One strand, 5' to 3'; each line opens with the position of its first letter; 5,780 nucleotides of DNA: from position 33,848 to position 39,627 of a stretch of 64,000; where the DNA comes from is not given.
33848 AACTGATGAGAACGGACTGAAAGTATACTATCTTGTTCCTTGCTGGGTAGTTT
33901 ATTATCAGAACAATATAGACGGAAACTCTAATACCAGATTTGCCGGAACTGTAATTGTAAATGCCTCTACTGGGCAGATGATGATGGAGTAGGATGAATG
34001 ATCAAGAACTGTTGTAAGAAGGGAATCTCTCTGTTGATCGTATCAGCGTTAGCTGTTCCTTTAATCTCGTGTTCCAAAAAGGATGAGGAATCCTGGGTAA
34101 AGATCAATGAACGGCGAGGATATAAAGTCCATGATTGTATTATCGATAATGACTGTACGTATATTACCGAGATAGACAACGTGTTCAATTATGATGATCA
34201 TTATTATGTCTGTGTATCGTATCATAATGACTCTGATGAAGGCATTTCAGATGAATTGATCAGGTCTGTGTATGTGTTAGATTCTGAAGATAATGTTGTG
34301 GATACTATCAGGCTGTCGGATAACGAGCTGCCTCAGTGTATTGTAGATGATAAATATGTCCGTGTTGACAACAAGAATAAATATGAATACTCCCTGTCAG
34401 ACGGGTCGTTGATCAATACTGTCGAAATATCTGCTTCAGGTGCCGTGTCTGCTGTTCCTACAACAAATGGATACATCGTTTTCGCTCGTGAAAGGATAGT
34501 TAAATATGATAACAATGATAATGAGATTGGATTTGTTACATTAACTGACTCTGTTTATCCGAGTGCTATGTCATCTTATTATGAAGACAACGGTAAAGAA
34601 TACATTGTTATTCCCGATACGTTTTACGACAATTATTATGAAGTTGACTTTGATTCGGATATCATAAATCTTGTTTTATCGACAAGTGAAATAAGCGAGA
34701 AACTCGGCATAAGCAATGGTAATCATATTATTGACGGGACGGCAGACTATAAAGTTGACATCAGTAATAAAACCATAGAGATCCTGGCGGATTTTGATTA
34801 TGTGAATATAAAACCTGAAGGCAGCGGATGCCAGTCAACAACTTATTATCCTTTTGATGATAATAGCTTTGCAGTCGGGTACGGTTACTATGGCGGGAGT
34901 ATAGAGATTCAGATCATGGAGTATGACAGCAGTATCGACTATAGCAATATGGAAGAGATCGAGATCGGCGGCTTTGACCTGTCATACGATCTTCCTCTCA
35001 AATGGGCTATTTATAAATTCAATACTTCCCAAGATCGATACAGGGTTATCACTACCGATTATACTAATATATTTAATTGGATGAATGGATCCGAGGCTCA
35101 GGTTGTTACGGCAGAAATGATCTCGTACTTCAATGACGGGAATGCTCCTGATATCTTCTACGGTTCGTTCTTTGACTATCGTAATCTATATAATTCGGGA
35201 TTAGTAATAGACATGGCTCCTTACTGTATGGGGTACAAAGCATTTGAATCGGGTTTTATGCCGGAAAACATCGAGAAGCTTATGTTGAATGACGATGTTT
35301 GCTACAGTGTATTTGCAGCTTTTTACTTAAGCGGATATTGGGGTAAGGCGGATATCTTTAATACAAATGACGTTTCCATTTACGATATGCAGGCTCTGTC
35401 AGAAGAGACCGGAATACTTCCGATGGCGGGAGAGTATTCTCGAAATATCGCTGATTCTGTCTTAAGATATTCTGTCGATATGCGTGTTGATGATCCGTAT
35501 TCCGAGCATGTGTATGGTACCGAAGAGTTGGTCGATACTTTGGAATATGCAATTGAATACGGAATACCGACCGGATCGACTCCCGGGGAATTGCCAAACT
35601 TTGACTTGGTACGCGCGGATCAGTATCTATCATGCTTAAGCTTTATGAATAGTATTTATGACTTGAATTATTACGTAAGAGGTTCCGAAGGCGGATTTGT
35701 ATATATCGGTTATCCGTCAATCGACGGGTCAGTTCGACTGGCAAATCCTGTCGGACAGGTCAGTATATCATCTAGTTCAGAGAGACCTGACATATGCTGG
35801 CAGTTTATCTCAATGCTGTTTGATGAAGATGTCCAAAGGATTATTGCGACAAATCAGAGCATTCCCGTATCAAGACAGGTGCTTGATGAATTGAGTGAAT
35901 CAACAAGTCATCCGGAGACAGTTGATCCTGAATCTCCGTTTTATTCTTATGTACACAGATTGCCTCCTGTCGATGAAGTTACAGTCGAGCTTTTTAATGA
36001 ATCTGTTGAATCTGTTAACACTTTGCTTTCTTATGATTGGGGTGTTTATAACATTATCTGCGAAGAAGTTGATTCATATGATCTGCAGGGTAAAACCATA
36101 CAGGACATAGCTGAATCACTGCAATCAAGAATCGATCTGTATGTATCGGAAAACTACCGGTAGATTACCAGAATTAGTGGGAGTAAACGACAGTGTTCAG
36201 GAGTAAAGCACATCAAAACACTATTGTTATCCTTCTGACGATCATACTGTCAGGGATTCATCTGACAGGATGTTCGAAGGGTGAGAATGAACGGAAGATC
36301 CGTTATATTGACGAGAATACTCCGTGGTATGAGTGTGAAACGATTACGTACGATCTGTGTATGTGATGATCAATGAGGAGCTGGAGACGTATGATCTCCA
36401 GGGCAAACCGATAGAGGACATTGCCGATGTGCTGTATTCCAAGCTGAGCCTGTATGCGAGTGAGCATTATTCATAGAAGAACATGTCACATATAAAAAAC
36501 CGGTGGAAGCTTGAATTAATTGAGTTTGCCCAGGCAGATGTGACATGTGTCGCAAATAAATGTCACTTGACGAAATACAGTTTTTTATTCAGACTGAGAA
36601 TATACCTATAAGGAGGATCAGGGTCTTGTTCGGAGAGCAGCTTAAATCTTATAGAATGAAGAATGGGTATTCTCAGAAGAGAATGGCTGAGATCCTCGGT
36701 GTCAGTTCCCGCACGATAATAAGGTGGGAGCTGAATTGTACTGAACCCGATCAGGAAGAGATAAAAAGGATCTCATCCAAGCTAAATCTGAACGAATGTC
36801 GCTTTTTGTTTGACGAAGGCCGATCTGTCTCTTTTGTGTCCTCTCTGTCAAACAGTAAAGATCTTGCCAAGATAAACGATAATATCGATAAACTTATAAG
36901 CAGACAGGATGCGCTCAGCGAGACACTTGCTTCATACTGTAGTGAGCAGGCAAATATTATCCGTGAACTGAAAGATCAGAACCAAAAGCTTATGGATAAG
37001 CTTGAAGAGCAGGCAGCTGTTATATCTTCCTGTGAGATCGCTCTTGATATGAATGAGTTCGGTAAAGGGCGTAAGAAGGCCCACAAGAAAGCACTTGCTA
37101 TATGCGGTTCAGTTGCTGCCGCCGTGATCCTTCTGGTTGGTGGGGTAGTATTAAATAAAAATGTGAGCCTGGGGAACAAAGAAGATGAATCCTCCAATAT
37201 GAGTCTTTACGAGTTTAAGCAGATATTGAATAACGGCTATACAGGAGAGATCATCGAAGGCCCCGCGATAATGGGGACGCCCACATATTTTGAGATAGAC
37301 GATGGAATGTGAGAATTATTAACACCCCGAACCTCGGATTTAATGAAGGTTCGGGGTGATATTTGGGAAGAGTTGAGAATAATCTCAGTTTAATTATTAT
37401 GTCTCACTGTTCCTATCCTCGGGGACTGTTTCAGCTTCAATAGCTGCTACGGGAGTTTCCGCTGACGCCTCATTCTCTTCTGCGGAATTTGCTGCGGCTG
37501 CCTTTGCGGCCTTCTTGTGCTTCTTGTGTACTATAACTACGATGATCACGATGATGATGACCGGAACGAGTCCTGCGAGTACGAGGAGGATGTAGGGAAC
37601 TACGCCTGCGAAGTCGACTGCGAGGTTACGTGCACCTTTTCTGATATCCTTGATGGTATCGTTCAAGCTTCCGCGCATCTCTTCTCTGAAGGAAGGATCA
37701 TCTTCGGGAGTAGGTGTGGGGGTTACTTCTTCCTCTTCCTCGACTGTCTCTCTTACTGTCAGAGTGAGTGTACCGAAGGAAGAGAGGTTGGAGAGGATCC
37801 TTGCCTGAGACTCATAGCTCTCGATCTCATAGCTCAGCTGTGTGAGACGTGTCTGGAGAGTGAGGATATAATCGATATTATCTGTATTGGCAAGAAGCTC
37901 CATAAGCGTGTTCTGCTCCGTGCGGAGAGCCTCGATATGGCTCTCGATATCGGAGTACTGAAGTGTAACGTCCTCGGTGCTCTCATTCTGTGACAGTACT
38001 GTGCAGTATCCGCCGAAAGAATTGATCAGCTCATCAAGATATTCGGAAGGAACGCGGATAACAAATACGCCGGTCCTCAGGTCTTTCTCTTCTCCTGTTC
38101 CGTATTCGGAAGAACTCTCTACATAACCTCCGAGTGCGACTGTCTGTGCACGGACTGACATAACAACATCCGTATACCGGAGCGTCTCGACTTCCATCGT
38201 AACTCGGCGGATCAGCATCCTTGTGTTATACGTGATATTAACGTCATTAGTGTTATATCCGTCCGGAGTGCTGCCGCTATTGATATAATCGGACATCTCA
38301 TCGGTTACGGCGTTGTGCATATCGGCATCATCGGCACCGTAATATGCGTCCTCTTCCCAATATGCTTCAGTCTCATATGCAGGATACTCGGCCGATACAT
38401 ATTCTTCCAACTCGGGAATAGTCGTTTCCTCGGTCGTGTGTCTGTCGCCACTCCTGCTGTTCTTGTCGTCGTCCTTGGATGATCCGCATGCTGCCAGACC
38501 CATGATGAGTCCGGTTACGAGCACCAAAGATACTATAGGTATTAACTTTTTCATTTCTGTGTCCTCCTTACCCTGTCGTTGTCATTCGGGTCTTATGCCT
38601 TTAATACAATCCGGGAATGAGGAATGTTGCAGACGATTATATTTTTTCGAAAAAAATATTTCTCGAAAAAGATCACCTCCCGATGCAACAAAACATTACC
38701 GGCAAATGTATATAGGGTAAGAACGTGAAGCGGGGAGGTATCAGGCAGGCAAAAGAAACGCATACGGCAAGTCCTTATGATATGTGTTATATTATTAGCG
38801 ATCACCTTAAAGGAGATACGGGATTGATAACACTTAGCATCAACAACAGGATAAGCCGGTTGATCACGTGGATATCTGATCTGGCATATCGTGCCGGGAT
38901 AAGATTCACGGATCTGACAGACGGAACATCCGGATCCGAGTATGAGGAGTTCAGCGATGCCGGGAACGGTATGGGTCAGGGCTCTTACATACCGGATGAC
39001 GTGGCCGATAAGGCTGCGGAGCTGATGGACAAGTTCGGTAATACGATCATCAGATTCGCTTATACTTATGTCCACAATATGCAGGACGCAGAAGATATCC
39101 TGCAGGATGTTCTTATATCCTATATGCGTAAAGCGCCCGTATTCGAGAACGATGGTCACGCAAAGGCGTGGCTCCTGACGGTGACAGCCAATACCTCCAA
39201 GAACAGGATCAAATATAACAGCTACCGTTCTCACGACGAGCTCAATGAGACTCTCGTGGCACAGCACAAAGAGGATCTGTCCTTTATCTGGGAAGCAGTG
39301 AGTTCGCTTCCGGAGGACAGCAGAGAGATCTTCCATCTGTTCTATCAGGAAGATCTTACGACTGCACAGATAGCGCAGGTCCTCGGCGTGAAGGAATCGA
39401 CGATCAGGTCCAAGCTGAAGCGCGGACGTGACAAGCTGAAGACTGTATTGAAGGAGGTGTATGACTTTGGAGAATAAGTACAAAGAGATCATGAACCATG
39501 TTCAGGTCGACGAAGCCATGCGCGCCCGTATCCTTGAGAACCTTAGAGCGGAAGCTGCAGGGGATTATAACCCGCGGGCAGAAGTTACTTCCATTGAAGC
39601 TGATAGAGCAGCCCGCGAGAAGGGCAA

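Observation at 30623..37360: AT-rich accessory cluster bracketed by two paralogous membrane-anchored XRE regulators that share an external C-terminal tail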

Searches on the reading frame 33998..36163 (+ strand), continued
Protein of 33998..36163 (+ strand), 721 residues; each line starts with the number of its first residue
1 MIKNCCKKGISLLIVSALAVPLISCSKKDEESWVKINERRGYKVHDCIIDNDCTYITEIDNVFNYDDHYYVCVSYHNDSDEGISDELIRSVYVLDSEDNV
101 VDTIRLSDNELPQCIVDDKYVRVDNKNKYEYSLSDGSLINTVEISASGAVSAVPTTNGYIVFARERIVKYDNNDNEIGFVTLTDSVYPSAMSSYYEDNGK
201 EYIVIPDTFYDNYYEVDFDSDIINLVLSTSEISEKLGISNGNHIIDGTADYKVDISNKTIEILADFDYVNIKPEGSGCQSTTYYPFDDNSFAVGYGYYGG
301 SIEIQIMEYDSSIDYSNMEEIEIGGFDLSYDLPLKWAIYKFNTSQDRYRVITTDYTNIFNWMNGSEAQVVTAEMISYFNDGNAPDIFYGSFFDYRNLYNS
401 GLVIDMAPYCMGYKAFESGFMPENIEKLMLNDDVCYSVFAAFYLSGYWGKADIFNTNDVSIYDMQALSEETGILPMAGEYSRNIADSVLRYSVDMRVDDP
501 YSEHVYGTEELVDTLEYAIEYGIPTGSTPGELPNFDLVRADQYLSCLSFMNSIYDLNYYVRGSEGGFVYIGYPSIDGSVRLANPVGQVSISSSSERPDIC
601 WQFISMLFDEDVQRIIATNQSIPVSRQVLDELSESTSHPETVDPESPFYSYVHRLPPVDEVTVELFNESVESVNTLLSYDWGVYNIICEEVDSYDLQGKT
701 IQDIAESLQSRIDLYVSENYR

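Call 96: fold_search(model_id=the predicted structure, library=viral)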
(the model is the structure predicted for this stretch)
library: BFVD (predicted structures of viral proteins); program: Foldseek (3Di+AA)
matches with E <= 10: 1177; with E <= 0.001: 113
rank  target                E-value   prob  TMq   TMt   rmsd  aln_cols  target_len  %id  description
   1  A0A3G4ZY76            1.8e-08  1.00  0.23  0.39   7.3       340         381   14  Uncharacterized protein [Faunusvirus sp.]
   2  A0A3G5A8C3            4.8e-08  1.00  0.20  0.36  10.3       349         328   11  Uncharacterized protein [Hyperionvirus sp.]
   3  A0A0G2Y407            9.1e-08  1.00  0.18  0.24   8.1       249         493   14  WD40 family protein [Acanthamoeba polyphaga mimivirus Kroon]
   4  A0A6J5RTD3            9.6e-08  1.00  0.21  0.26  10.2       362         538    9  Uncharacterized protein [uncultured Caudovirales phage]
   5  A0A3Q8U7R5            3.9e-07  1.00  0.16  0.21  11.7       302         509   11  Putative BTB/POZ domain-containing protein [Megavirus baoshan]
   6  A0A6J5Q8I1            6.9e-07  1.00  0.20  0.22  12.5       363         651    9  Uncharacterized protein [uncultured Caudovirales phage]
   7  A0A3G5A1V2            1.1e-06  1.00  0.21  0.37   9.9       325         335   10  Uncharacterized protein (Fragment) [Faunusvirus sp.]
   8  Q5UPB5                1.3e-06  1.00  0.17  0.23  13.4       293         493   10  Putative BTB/POZ domain-containing protein L35 [Acanthamoeba polyphaga mimivirus]
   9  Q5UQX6                1.5e-06  1.00  0.17  0.34  11.3       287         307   10  Uncharacterized protein R882 [Acanthamoeba polyphaga mimivirus]
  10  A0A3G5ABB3            2.3e-06  1.00  0.19  0.30  11.8       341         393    7  Putative E3 ubiquitin ligase complex SCF subunit sconB [Hyperionvirus sp.]
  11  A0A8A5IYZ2            2.8e-06  1.00  0.16  0.22  12.4       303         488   11  (no name in the UniProt tables at hand)
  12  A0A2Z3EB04            2.9e-06  1.00  0.20  0.26  18.7       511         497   10  (no name in the UniProt tables at hand)
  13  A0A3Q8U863            3.5e-06  1.00  0.20  0.26   9.9       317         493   13  BTB/POZ domain-containing protein [Megavirus baoshan]
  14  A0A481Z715            3.6e-06  1.00  0.18  0.24  11.1       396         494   11  Uncharacterized protein [Pithovirus LCPAC104]
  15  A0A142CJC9            4.5e-06  1.00  0.19  0.38   7.2       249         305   15  (no name in the UniProt tables at hand)
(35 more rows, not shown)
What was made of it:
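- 33998..36163 (+): lipo721, a lipoprotein (lipobox LISC). It has a beta-propeller-like N-domain (aa 40-314) and a complete sugar-type SBP fold (aa 319-720). No ABC permease is nearby. Foldseek against BFVD: WD40/Kelch/PQQ propellers at E 1e-8 (call 96).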

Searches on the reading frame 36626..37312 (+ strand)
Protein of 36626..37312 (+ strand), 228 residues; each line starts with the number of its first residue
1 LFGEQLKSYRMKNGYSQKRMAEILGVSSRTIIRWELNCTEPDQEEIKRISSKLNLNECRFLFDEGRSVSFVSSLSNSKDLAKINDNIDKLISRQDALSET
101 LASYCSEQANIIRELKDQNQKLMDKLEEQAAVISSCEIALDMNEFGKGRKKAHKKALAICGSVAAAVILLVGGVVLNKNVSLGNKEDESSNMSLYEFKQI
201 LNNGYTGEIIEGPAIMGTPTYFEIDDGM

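Call 3: search_protein_families(library=pfam, proteins=[window:36626-37312:+], max_evalue=0.1)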
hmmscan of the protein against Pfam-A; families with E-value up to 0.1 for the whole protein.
window:36626-37312:+ (228 aa): 16 families
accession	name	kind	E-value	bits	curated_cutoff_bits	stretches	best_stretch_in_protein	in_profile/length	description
PF01381.28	HTH_3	-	1.2e-10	41.6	23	1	6-56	1-51/55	Helix-turn-helix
PF12844.13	HTH_19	-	1.1e-09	38.5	30.2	1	3-57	1-55/64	Helix-turn-helix domain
PF13730.12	HTH_36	-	0.00016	21.8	25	1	5-34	13-45/55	Helix-turn-helix domain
PF13560.12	HTH_31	-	0.00017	22.3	27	1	2-36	2-36/64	Helix-turn-helix domain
PF23203.1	KIF21A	-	0.0066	16.6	28.5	0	7-79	79-147/161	KIF21A-like domain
PF13384.12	HTH_23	-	0.011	16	24.6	1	11-34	14-37/50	Homeodomain-like domain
PF13518.12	HTH_28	-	0.012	16.2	25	1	11-34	9-32/52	Helix-turn-helix domain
PF00376.29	MerR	-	0.027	14.7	28.2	1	20-35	5-20/38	MerR family regulatory protein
PF02954.25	HTH_8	-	0.035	14.3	22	1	12-33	16-37/42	Bacterial regulatory protein, Fis family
PF08281.18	Sigma70_r4_2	-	0.043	13.9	25.7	0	13-31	25-43/54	Sigma-70, region 4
PF11239.13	DUF3040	-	0.051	14.3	24.7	0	115-178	3-67/84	Protein of unknown function (DUF3040)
PF06056.18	Terminase_5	-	0.055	13.9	20.3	0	13-52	12-51/58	Putative ATPase subunit of terminase (gpP-like)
PF25443.1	ANG-1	-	0.056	14.1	28.5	1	78-141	14-77/105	ANG-1-like domain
PF20185.3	DUF6548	-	0.071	13.4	27.3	0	73-171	72-159/164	Family of unknown function (DUF6548)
PF13542.12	HTH_Tnp_ISL3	-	0.081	12.9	27.4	0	11-34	24-46/51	Helix-turn-helix domain of transposase family ISL3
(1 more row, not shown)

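Call 4: search_protein_families(library=ncbifam, proteins=[window:36626-37312:+], max_evalue=0.1)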
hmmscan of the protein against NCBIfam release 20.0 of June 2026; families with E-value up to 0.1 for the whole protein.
window:36626-37312:+ (228 aa): 17 families
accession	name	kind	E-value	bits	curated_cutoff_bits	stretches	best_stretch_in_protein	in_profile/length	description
NF041951.1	phage_RstR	subfamily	9.6e-10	38.7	80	1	1-67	2-68/108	RstR family transcriptional repressor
NF007257.0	PRK09706.1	subfamily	1.9e-08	34.2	101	1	1-126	5-122/135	transcriptional repressor DicA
NF052239.1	antitox_spr1629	equivalog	2.3e-08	33.5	335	1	2-57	3-58/377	spr1629 family repressor/antitoxin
NF003162.0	PRK04140.1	equivalog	1.4e-06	27.6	263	1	3-49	128-174/317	transcriptional regulator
TIGR03070.1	couple_hipB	subfamily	6.5e-05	22.8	71.65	1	2-35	3-36/58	type II toxin-antitoxin system Y4mF family antitoxin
TIGR03830.1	CxxCG_CxxCG_HTH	subfamily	8.2e-05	22.4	61.8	1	3-42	67-106/127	type II TA system antitoxin MqsA family protein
TIGR00270.2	TIGR00270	equivalog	9.9e-05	22.2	110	1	2-56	76-130/159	multiprotein bridging factor aMBF1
NF047948.1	male_kill_WMK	equivalog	0.00022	20.8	300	1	3-114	164-267/300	WO male-killing family protein Wmk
NF041575.1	antitoxPezA_Strep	equivalog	0.00039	20.4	290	1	1-56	1-56/158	type II toxin-antitoxin system antitoxin PezA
NF040522.1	VC1465_fam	subfamily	0.0022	18.1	70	1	7-39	2-34/111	VC1465 family Xer recombination activation factor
NF046032.1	TransRegSlrRBacil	equivalog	0.0028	17.8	250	1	1-64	1-64/149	HTH-type transcriptional regulator SlrR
NF007408.0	PRK09943.1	equivalog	0.0081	15.7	211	1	3-82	9-87/185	HTH-type transcriptional regulator PuuR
NF047542.1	telomere_Tap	equivalog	0.017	13.8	600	1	8-47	24-63/695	telomere-associated protein Tap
NF041265.1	NadS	equivalog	0.026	14.8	60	0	7-42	36-71/94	NadS family protein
TIGR04211.1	SH3_and_anchor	equivalog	0.049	13.2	65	1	77-142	93-157/198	TIGR04211 family SH3 domain-containing protein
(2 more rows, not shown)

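Call 48: search_protein_families(library=padloc, proteins=[window:36626-37312:+], max_evalue=0.01)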
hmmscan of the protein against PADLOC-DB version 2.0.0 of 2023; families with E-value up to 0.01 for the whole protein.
window:36626-37312:+ (228 aa): 14 families
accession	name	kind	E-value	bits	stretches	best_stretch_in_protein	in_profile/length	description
PDLC02926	HTH_VI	-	1.5e-08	32.7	1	1-61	1-61/92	-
PDLC03951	RmrA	-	2.4e-08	31.4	1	3-125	10-134/400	-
PDLC03954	RmrA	-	2.5e-08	31.3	1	3-65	12-74/380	-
PDLC03945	RmrA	-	1.2e-07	29.3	1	2-57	3-58/394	-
PDLC03949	RmrA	-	8.8e-07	26.1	1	4-63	5-63/363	-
PDLC03947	RmrA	-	2.6e-06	24.5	1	2-63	12-72/383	-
PDLC03956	RmrA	-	3e-06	24.5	1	15-77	23-87/399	-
PDLC04142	capH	-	4.4e-06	25.7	0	2-63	7-67/103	capH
PDLC03946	RmrA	-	1.2e-05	22.2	1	4-66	5-67/357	-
PDLC03944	RmrA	-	2e-05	21.9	1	3-68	8-73/384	-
PDLC03948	RmrA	-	7.7e-05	19.7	1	3-64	10-71/397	-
PDLC03952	RmrA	-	0.0019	15.1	1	4-58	25-79/395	-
PDLC04133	mad1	-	0.0071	14.6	0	11-35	2-26/60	mads_1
PDLC03671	Control_protein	-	0.0087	14.3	0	3-31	16-43/84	control protein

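Call 49: search_protein_families(library=phrogs, proteins=[window:36626-37312:+], max_evalue=0.01)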
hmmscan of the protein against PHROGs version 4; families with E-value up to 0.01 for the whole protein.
window:36626-37312:+ (228 aa): 22 families
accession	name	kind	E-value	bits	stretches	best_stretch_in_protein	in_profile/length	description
phrog_8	-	transcription regulation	3.9e-12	47.3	1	2-128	162-280/346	transcriptional regulator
phrog_3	-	transcription regulation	1.9e-10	42.1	1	1-91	88-182/430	transcriptional repressor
phrog_2967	-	transcription regulation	4.6e-10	40.4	1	2-126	11-131/225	transcriptional regulator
phrog_2439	-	transcription regulation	3.9e-08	33.6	1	3-130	9-102/367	transcriptional regulator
phrog_7950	-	transcription regulation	2.1e-06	28.7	1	4-37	10-43/68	transcriptional repressor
phrog_6962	-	unknown function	4.3e-06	27.9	1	1-36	1-36/73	-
phrog_2328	-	transcription regulation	7.2e-06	26.8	1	2-55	16-69/128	transcriptional repressor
phrog_2104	-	unknown function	2.5e-05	25.4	1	4-47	42-85/103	-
phrog_5823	-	transcription regulation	7e-05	23.1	1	2-63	7-69/404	transcriptional regulator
phrog_4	-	transcription regulation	7.1e-05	23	1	2-57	137-188/400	transcriptional repressor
phrog_4836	-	transcription regulation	0.00061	20.4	1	3-54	77-128/194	CII-like regulator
phrog_4779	-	transcription regulation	0.00068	21.1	1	1-49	2-49/98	transcriptional regulator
phrog_955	-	DNA, RNA and nucleotide metabolism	0.0007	20.4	1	1-35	24-58/142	HTH DNA binding protein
phrog_664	-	DNA, RNA and nucleotide metabolism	0.00099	20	1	9-38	95-124/210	DNA binding protein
phrog_6499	-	transcription regulation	0.0017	18.8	1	12-51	17-62/157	transcriptional regulator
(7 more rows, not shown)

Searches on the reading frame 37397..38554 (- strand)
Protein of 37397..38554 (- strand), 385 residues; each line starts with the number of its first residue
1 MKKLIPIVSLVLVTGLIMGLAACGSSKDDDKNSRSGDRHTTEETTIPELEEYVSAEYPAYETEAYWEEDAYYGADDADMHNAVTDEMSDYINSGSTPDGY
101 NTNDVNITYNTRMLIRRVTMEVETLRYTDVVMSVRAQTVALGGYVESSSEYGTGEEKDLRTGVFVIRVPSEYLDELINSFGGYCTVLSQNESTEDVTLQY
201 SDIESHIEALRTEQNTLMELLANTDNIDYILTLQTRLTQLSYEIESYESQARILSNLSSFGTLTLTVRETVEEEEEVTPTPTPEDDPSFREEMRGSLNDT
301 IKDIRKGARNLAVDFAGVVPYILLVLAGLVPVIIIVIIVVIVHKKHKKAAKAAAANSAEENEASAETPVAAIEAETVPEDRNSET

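Call 3: search_protein_families(library=pfam, proteins=[window:37397-38554:-], max_evalue=0.1)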
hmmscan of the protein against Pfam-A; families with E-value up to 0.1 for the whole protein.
window:37397-38554:- (385 aa): 8 families
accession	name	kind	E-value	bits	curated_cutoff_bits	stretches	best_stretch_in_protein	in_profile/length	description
PF14257.11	DUF4349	-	2.8e-48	164.5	27.7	1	112-332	1-211/213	Domain of unknown function (DUF4349)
PF25184.1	YxzE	-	0.0036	18.7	40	0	323-354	3-34/65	YxzE-like putative bacteriocin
PF15102.11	TMEM154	-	0.0084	16.4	30.3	1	319-360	61-103/153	TMEM154 protein family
PF14575.11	EphA2_TM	-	0.009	17.1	28.9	0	324-361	4-40/74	Ephrin type-A receptor 2 transmembrane domain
PF08374.16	Protocadherin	-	0.012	16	26.3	1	318-356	37-76/217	Protocadherin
PF16326.10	ABC_tran_CTD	-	0.013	16.1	32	1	199-248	9-61/69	ABC transporter C-terminal domain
PF19762.4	DUF6249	-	0.03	14.7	33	1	324-354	5-34/104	Domain of unknown function (DUF6249)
PF14197.11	Cep57_CLD_2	-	0.052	14.1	27.1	0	230-255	5-30/67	Centrosome localisation domain of PPC89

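Call 4: search_protein_families(library=ncbifam, proteins=[window:37397-38554:-], max_evalue=0.1)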
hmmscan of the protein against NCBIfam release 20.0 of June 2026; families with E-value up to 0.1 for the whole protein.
window:37397-38554:- (385 aa): 6 families
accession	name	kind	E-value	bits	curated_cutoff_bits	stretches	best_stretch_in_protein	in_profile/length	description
NF058647.1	lipo_LytA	equivalog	0.0031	17.7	110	1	1-53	1-49/107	acidic lipoprotein LytA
NF045774.1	cytochro_C551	exception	0.012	15.6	118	1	10-43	6-39/110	cytochrome c551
NF045773.1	cytochro_C550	exception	0.016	15.2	125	0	318-367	6-51/118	cytochrome c550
NF053527.1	lipo_Cory_WKLS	subfamily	0.018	14.9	105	0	12-44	5-37/166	WKL family lipoprotein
NF042931.1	SAG1386_EF1546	equivalog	0.024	14.7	80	0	322-367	30-75/158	SAG1386/EF1546 family surface-associated protein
NF008627.0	PRK11615.1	equivalog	0.092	12.4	221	0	7-59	4-56/185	DcrB family lipoprotein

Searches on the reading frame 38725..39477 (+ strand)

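Call 3: search_protein_families(library=pfam, proteins=[window:38725-39477:+], max_evalue=0.1)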
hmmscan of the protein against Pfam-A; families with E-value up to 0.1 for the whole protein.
window:38725-39477:+ (250 aa): 12 families
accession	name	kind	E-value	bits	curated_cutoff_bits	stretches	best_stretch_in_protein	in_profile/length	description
PF08281.18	Sigma70_r4_2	-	3.6e-15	55.8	25.7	1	188-238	4-54/54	Sigma-70, region 4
PF04545.22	Sigma70_r4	-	4.1e-12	45.9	24.1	1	192-239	2-49/50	Sigma-70, region 4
PF04542.20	Sigma70_r2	-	4.3e-12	46.1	24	1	101-165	2-68/71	Sigma-70 region 2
PF20432.4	Xre-like-HTH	-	0.0006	20.5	25.8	1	205-240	18-52/63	Antitoxin Xre-like helix-turn-helix domain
PF13384.12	HTH_23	-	0.0022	18.2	24.6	1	205-228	13-35/50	Homeodomain-like domain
PF13936.12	HTH_38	-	0.0032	17.6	27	1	200-234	11-44/44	Helix-turn-helix domain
PF04297.20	UPF0122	-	0.0044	17.7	22.7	1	197-239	20-62/101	Putative helix-turn-helix protein, YlxM / p13 like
PF12728.13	HTH_17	-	0.0062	17.2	27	1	211-235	2-26/51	Helix-turn-helix domain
PF00196.25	GerE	-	0.019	15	23.5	1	209-240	16-47/57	Bacterial regulatory proteins, luxR family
PF13551.12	HTH_29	-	0.038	14.5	28.1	1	209-233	10-35/64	Winged helix-turn helix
PF14493.12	HTH_40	-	0.051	14.3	27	0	204-231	7-33/89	Helix-turn-helix domain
PF21476.4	PF0610-like_N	-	0.071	13.8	33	0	201-231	5-35/50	PF0610-like, N-terminal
